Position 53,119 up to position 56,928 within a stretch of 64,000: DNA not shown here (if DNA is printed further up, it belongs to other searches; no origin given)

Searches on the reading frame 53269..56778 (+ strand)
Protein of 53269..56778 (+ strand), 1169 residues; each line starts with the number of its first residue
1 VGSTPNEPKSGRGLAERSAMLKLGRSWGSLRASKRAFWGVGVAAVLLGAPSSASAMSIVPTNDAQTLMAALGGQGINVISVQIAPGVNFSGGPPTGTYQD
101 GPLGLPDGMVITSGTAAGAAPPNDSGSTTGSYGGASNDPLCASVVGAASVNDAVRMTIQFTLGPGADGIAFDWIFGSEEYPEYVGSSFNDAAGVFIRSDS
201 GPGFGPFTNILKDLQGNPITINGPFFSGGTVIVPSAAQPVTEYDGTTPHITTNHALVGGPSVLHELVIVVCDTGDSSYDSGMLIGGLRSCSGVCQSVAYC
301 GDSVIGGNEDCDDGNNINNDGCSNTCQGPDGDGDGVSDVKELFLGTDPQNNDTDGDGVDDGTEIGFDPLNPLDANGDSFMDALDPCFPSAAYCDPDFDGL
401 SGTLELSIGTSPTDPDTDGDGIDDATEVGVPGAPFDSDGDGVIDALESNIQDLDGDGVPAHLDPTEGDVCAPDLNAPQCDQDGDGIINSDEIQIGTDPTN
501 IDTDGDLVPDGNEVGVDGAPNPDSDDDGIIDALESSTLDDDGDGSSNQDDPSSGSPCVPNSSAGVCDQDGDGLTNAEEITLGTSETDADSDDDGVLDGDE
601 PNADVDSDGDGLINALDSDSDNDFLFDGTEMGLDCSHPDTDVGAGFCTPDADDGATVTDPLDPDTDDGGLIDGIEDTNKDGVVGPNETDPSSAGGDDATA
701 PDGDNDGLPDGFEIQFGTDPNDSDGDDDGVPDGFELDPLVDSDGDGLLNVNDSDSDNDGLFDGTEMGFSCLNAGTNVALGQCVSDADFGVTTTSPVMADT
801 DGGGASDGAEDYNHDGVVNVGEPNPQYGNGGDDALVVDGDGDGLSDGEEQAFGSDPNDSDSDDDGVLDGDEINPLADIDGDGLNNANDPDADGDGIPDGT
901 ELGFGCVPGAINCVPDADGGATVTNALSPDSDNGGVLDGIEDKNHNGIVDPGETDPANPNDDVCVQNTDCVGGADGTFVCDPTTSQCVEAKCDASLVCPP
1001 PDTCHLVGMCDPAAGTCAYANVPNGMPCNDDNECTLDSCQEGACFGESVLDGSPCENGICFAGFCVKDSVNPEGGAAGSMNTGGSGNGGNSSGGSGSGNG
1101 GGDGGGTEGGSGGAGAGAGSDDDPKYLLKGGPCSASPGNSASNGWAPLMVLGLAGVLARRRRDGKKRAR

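Call 10: search_protein_families(library=pfam, proteins=[window:53269-56778:+], max_evalue=0.001)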
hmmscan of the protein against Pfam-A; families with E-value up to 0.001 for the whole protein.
window:53269-56778:+ (1169 aa): 2 families
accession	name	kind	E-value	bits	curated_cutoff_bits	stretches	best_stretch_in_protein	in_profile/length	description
PF18884.5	TSP3_bac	-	5.8e-11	42.5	25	3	840-858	3-21/22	Bacterial TSP3 repeat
PF13948.11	DUF4215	-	1.8e-06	28.6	27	1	294-327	17-47/47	Domain of unknown function (DUF4215)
